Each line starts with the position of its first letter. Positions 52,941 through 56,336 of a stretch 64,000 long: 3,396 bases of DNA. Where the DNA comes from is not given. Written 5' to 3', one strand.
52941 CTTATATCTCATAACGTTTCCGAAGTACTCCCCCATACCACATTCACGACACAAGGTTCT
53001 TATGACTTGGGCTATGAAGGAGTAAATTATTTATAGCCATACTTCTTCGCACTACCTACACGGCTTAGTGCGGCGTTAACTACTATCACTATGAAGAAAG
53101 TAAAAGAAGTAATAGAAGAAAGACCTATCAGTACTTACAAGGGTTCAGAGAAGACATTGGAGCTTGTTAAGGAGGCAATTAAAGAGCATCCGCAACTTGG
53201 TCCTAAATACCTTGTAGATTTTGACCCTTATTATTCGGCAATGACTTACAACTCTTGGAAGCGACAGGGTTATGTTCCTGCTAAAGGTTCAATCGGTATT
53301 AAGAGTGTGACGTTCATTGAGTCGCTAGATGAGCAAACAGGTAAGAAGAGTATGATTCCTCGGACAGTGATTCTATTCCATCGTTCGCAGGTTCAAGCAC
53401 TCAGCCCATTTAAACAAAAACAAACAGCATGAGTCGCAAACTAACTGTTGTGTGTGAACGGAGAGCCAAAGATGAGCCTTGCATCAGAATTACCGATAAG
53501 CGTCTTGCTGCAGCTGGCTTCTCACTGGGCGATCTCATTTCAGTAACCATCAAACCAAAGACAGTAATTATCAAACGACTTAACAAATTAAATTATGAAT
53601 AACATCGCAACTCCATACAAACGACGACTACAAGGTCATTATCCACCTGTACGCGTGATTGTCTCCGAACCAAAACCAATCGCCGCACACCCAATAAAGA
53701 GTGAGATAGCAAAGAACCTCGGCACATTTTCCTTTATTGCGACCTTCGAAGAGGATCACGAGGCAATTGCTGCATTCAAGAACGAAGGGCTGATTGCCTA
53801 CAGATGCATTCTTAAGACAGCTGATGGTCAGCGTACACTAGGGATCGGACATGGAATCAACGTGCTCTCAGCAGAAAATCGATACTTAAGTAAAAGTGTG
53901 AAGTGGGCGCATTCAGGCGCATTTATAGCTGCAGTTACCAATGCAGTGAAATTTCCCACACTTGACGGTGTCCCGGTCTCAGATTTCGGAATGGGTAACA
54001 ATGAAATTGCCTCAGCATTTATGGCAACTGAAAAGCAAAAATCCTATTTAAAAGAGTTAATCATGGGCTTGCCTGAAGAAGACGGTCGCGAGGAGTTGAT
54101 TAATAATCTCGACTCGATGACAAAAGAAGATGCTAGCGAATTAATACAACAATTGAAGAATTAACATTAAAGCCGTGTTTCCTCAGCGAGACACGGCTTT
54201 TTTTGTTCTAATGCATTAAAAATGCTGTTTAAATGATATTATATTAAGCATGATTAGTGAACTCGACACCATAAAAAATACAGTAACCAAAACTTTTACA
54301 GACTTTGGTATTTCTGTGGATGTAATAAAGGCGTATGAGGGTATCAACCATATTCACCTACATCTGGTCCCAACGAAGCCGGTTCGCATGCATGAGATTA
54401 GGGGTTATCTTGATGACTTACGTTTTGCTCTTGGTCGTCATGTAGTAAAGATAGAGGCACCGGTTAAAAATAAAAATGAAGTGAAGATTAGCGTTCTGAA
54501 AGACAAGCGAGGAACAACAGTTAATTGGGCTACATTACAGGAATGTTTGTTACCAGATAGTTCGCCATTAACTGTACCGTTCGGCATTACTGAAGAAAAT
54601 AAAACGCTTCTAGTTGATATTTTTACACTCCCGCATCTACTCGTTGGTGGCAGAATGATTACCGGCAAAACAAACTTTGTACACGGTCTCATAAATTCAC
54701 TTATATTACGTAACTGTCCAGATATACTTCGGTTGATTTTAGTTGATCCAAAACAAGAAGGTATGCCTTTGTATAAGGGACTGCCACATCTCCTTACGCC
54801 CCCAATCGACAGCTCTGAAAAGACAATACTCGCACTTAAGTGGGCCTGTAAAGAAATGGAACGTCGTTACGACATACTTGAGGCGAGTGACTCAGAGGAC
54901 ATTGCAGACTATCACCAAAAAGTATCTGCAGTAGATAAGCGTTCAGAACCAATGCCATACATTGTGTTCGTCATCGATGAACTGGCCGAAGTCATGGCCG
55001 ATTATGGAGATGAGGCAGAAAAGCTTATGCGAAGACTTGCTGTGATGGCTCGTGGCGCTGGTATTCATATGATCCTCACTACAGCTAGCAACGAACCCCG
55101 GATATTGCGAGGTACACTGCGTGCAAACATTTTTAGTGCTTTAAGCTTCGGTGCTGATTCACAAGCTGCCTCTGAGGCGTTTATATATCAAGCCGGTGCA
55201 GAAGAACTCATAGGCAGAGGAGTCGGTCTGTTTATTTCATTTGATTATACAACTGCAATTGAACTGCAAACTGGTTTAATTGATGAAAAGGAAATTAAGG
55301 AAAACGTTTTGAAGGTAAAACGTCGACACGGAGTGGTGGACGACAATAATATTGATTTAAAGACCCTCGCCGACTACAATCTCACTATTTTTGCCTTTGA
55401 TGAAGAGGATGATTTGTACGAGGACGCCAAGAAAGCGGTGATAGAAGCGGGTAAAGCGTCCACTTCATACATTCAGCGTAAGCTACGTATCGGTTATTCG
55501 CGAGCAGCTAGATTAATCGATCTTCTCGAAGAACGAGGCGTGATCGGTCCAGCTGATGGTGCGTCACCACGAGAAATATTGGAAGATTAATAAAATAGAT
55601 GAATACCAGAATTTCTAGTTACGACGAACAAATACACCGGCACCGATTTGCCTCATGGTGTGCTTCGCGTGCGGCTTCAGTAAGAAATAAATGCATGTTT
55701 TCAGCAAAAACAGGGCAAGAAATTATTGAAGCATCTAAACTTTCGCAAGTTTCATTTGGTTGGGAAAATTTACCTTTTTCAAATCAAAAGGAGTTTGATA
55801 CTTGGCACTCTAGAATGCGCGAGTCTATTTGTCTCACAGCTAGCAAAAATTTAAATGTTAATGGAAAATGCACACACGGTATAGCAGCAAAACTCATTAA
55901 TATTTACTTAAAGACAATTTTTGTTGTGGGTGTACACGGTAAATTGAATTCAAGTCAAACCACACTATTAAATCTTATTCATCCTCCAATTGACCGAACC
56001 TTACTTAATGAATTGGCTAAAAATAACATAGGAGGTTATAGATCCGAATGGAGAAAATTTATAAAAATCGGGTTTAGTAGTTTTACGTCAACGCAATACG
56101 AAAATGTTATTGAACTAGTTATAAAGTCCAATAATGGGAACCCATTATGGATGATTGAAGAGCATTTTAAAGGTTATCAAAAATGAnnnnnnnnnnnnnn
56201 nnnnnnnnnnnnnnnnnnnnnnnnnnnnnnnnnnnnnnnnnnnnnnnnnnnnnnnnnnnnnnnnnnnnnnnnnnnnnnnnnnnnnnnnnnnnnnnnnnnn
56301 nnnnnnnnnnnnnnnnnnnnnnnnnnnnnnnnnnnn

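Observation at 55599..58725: Four uncharacterised ORFs wedged between the DNA translocase and the Type III R-M system: candidate defence or anti-defence cargo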

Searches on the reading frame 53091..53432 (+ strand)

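Call 3: search_protein_families(library=pfam, proteins=[window:53091-53432:+], max_evalue=0.1)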
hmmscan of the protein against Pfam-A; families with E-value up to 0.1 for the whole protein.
window:53091-53432:+ (113 aa): 0 families

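Call 5: search_protein_families(library=phrogs, proteins=[window:53091-53432:+], max_evalue=0.1)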
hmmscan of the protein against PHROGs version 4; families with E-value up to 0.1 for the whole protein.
window:53091-53432:+ (113 aa): 0 families

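Call 6: search_protein_families(library=ncbifam, proteins=[window:53091-53432:+], max_evalue=0.1)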
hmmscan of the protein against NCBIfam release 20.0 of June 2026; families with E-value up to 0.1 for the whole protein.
window:53091-53432:+ (113 aa): 1 family
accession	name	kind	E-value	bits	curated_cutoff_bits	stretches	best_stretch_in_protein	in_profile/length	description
NF011157.0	PRK14562.1-2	equivalog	0.057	13.2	238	1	20-85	56-121/191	haloacid dehalogenase superfamily protein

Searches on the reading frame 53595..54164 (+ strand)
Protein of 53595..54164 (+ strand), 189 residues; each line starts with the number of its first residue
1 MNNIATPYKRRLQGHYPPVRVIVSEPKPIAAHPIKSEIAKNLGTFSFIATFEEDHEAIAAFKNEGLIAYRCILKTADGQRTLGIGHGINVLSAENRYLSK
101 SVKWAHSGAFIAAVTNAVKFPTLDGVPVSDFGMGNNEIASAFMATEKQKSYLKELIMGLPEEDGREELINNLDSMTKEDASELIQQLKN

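Call 3: search_protein_families(library=pfam, proteins=[window:53595-54164:+], max_evalue=0.1)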
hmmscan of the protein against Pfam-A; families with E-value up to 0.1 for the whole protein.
window:53595-54164:+ (189 aa): 1 family
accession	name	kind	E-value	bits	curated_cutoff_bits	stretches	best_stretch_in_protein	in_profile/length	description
PF11272.13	DUF3072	-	0.0045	17.3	27.5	1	144-189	15-52/56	Protein of unknown function (DUF3072)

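Call 5: search_protein_families(library=phrogs, proteins=[window:53595-54164:+], max_evalue=0.1)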
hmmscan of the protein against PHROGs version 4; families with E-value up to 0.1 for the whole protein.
window:53595-54164:+ (189 aa): 2 families
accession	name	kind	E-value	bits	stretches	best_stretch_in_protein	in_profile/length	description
phrog_987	-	unknown function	0.054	14.8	1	143-188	1-46/66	-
phrog_12286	-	unknown function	0.066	14.8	0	144-187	19-57/74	-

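Call 6: search_protein_families(library=ncbifam, proteins=[window:53595-54164:+], max_evalue=0.1)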
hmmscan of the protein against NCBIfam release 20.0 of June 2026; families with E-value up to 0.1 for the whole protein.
window:53595-54164:+ (189 aa): 0 families

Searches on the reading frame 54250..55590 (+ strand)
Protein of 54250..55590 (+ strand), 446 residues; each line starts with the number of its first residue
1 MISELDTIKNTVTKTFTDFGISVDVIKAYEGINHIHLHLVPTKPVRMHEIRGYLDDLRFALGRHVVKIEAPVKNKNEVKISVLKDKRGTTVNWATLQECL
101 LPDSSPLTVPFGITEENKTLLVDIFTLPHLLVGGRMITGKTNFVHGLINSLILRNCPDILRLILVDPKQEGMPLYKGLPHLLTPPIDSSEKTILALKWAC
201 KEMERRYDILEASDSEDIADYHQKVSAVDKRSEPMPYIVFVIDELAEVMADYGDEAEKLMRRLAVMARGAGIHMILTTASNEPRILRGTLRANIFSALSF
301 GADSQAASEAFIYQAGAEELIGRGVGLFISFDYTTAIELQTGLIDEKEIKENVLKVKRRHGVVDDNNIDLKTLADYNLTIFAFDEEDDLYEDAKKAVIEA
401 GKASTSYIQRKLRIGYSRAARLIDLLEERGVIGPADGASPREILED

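Call 3: search_protein_families(library=pfam, proteins=[window:54250-55590:+], max_evalue=0.1)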
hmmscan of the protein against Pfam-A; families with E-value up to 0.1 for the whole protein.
window:54250-55590:+ (446 aa): 3 families
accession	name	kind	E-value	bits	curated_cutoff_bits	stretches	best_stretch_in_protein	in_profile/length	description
PF01580.24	FtsK_SpoIIIE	-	2.3e-35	122.5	24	1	103-280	14-218/221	FtsK/SpoIIIE family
PF09397.16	FtsK_gamma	-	1.6e-27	95.4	30.6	1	385-444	2-61/63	Ftsk gamma domain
PF17854.6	FtsK_alpha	-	2.2e-07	31.4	22.9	1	4-82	21-99/101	FtsK alpha domain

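Call 4: search_protein_families(library=padloc, proteins=[window:54250-55590:+], max_evalue=0.1)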
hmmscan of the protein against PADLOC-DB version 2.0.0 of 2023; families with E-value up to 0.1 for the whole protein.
window:54250-55590:+ (446 aa): 3 families
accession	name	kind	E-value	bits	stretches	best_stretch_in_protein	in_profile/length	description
PDLC02806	SspH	-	1.6e-34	116.8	1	77-352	1475-1761/1766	SspH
PDLC02804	SspH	-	3e-21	72.7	1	70-352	1276-1557/1561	SspH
PDLC04140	mad8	-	8.6e-20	69.5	1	106-330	1-288/314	mads_8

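Call 5: search_protein_families(library=phrogs, proteins=[window:54250-55590:+], max_evalue=0.1)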
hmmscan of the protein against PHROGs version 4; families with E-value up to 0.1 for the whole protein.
window:54250-55590:+ (446 aa): 13 families
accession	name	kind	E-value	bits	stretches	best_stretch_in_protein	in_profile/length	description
phrog_1358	-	moron, auxiliary metabolic gene and host takeover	2.3e-69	235.2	1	16-436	492-921/1382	FtsK/SpoIIIE-like protein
phrog_3551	-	moron, auxiliary metabolic gene and host takeover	2.5e-42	145.8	1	106-430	415-731/758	FtsK/SpoIIIE-like protein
phrog_13700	-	moron, auxiliary metabolic gene and host takeover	4.3e-22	79.8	1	332-444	17-122/284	FtsK/SpoIIIE-like protein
phrog_6576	-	unknown function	3.7e-11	44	1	381-444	162-225/325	-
phrog_22882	-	unknown function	6.7e-10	39.8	1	384-444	7-67/278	-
phrog_36563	-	unknown function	1.1e-09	39.3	1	385-444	181-240/254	-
phrog_29917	-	unknown function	2e-08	35.1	1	408-443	2-37/39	-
phrog_6152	-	unknown function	6.2e-07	29.8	1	386-443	278-335/355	-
phrog_4212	-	unknown function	0.00016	21.9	1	397-443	152-198/353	-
phrog_4446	-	unknown function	0.0028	18.3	1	389-442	4-60/204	-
phrog_31069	-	moron, auxiliary metabolic gene and host takeover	0.0044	16.4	1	109-277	284-453/742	FtsK/SpoIIIE-like protein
phrog_15154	-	unknown function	0.011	16.8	0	140-151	30-41/53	-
phrog_25408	-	unknown function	0.041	14.6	1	396-432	18-54/165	-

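Call 6: search_protein_families(library=ncbifam, proteins=[window:54250-55590:+], max_evalue=0.1)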
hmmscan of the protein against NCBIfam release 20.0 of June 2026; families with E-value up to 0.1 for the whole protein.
window:54250-55590:+ (446 aa): 6 families
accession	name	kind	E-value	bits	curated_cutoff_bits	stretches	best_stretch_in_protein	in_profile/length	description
NF007615.0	PRK10263.1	equivalog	4.2e-58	197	1566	1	8-444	890-1349/1355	DNA translocase FtsK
TIGR03928.1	T7_EssCb_Firm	equivalog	3.8e-18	64.6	778.4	1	106-278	445-620/1296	type VII secretion protein EssC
TIGR03924.1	T7SS_EccC_a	equivalog_domain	7.5e-16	58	509.15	1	103-320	420-645/673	type VII secretion protein EccCa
TIGR03925.1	T7SS_EccC_b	equivalog_domain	9e-15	54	346.55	2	92-172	327-406/564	type VII secretion protein EccCb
NF041214.1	plasmid_TraB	equivalog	4.7e-07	28.7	800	1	219-307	330-415/639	plasmid transfer protein TraB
TIGR03743.1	SXT_TraD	subfamily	0.017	13.5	366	0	112-169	159-213/636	conjugative transfer system coupling protein TraD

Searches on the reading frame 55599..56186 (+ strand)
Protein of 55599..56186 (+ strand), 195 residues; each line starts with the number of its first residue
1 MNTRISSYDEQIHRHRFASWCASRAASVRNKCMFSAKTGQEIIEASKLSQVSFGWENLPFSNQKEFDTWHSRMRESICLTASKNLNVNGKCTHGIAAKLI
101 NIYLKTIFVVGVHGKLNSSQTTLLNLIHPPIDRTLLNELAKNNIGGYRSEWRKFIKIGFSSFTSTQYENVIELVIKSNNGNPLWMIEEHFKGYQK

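Call 3: search_protein_families(library=pfam, proteins=[window:55599-56186:+], max_evalue=0.1)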
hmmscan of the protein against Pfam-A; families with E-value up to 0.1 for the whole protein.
window:55599-56186:+ (195 aa): 1 family
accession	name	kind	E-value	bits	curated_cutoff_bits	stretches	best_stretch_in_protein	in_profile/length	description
PF22558.3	REase-ARP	-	0.066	13.3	27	0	114-142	64-92/270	Restriction Endonuclease associating with ARP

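Call 4: search_protein_families(library=padloc, proteins=[window:55599-56186:+], max_evalue=0.1)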
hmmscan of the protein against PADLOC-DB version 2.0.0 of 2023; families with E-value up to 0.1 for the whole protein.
window:55599-56186:+ (195 aa): 0 families

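Call 5: search_protein_families(library=phrogs, proteins=[window:55599-56186:+], max_evalue=0.1)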
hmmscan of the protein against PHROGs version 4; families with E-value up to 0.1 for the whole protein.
window:55599-56186:+ (195 aa): 0 families

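Call 6: search_protein_families(library=ncbifam, proteins=[window:55599-56186:+], max_evalue=0.1)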
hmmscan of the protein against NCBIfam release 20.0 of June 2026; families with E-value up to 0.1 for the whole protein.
window:55599-56186:+ (195 aa): 0 families

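Call 17: search_solved_structures(query=window:55599-56186:+, max_evalue=10)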
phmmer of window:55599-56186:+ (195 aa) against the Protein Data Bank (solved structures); distinct sequences matched with E-value up to 10: 0.

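Call 45: find_homologous_proteins(query=window:55599-56183:+, max_evalue=0.001)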
Query window:55599-56183:+ (195 aa): 54 proteins with E <= 0.001 among 106 candidates.
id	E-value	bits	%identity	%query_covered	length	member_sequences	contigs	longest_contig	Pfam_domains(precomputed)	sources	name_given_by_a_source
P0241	3.8e-104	364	100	84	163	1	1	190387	-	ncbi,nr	ncbi:hypothetical protein K2P47_03315 [Patescibacteria group bacterium]|nr:hypothetical protein [Pat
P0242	1.0e-85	304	70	100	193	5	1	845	-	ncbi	-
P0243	2.9e-68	247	63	96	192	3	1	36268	-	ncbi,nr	ncbi:MAG: hypothetical protein KBC35_03430 [Candidatus Pacebacteria bacterium]|nr:hypothetical prote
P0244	1.4e-60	222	57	97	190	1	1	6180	-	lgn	-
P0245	1.0e-41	161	44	96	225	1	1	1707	-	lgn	-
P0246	4.9e-38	149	43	99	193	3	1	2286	-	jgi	jgi:hypothetical protein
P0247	1.4e-37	147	46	96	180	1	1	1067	-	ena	-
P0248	3.2e-37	146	43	96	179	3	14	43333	-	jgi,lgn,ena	jgi:hypothetical protein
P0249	3.5e-37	146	45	96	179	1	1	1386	-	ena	-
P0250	4.1e-37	146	43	96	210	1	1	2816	-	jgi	jgi:hypothetical protein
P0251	7.4e-37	145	45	96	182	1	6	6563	-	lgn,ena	-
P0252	2.3e-35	140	44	96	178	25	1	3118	-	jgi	jgi:hypothetical protein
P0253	3.0e-35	140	43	96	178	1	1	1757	-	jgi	jgi:hypothetical protein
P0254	4.1e-35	139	46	93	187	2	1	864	-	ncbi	-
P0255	1.3e-34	138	44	96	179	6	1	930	-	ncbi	-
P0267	2.2e-31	127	43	96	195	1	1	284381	-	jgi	jgi:hypothetical protein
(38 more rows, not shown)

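Call 50: search_solved_structures(query=A4, max_evalue=10)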
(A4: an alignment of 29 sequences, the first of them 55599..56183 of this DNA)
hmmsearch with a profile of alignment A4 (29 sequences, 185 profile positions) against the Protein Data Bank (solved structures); distinct sequences matched with E-value up to 10: 1.
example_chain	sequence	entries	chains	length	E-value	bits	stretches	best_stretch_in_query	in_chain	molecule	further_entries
7vcf_H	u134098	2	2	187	0.76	12.8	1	55-93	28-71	YlmG | Simp3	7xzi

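Call 55: find_related_loci(query=A4, collection=viral_contigs, flank=8000)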
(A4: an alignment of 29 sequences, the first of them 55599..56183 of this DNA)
Query A4 (195 aa) in viral_contigs; peptide patterns used: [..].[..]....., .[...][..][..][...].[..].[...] (x = any residue, [..] = any of these).
31 stretches matched a pattern; 2 encode a relative of the query (tblastn E <= 1e-3); 2 distinct loci.
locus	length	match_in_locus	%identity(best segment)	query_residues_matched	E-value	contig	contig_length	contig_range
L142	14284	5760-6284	28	7-190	9e-13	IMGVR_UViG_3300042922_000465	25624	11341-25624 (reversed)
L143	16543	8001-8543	25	8-194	2e-10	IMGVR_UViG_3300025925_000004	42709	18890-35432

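Call 61: search_protein_families(library=pfam, alignment_id=A4, max_evalue=0.05)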
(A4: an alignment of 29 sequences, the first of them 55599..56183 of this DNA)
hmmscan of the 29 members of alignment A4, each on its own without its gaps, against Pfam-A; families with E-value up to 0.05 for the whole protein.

A. member 1, window:55599-56183:+ (195 aa): 0 families

B. families by the number of members that match (of 29 scanned): 2 families
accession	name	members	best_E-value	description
PF00292.24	PAX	1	0.022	'Paired box' domain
PF05714.16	PFam54_60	1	0.031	Borrelia Bbcrasp-1 domain containing protein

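Call 79: find_encoding_contigs(protein=P0243, flank=7000, max_places=1)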
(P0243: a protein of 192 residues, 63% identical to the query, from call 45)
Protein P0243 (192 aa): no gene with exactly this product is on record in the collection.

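Call 80: find_encoding_contigs(protein=P0248, flank=7000, max_places=2)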
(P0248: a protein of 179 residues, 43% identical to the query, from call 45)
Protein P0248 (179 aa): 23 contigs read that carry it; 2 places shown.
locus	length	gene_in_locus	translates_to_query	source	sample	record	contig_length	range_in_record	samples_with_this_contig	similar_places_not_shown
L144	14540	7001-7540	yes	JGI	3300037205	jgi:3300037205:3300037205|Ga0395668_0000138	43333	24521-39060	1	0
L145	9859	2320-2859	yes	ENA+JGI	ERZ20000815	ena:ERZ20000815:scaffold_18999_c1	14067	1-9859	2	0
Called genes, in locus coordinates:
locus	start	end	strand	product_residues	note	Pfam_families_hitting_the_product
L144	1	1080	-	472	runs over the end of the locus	PF12543:DUF3738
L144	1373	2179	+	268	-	PF01909:NTP_transf_2 (weak)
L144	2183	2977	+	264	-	-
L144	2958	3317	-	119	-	PF01022:HTH_5, PF12840:HTH_20, PF13412:HTH_24 (weak), PF21248:SoFic-like_C (weak)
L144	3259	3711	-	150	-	PF08327:AHSA1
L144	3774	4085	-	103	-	PF08808:RES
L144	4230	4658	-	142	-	PF20432:Xre-like-HTH, PF09722:Xre_MbcA_ParS_C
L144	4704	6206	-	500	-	PF00083:Sugar_tr, PF06609:TRI12 (weak), PF07690:MFS_1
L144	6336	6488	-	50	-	PF05016:ParE_toxin (weak)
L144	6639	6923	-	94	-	-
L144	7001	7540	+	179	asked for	-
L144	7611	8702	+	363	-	PF01757:Acyl_transf_3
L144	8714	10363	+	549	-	PF00474:SSF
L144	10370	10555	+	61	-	-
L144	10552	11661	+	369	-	PF10509:GalKase_gal_bdg, PF00288:GHMP_kinases_N, PF08544:GHMP_kinases_C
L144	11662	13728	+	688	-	PF04632:FUSC (weak), PF13515:FUSC_2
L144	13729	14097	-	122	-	-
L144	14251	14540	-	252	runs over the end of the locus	PF12543:DUF3738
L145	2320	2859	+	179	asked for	-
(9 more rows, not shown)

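Call 81: find_encoding_contigs(protein=P0267, flank=7000, max_places=1)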
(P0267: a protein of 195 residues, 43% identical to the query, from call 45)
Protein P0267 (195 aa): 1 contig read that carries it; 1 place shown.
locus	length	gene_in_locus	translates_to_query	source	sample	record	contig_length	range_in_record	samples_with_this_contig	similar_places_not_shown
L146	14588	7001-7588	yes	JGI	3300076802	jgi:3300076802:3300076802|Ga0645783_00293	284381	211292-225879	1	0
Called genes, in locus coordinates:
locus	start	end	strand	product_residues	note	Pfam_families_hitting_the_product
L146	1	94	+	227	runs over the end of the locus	PF03379:CcmB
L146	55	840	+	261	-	PF01578:Cytochrom_C_asm, PF27518:CcmC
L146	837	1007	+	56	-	PF04995:CcmD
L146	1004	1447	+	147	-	PF03100:CcmE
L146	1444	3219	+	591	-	PF01578:Cytochrom_C_asm, PF16327:CcmF_C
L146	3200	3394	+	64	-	PF16327:CcmF_C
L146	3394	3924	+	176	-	PF00578:AhpC-TSA, PF08534:Redoxin, PF00085:Thioredoxin (faint), PF13098:Thioredoxin_2 (faint), PF13905:Thioredoxin_8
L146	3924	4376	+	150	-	PF03918:CcmH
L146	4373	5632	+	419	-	PF07719:TPR_2 (faint), PF23914:TPR_CcmH_CycH, PF23892:Ig_CycH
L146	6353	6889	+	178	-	PF22481:DUF6985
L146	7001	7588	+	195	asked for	-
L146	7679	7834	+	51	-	-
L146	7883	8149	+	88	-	-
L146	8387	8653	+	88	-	-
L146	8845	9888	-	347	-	-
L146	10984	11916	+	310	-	PF00291:PALP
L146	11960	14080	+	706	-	-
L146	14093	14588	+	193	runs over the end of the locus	PF07027:DUF1318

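Call 102: find_encoding_contigs(protein=P0244, flank=6000, max_places=1)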
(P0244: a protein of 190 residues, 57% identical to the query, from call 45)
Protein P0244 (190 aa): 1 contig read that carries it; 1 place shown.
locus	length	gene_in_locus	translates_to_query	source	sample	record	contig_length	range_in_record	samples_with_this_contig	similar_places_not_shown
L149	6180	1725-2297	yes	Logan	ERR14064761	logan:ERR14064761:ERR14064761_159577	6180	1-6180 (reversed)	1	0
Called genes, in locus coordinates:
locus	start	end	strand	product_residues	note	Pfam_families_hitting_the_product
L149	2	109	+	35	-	?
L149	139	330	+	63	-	-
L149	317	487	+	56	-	-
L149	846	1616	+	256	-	-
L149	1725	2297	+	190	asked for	-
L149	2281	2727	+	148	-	-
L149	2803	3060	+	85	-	-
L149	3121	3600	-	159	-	PF01396:Zn_ribbon_Top1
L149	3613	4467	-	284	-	PF00565:SNase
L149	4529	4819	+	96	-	-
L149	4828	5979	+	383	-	PF00089:Trypsin, PF13365:Trypsin_2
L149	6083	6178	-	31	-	?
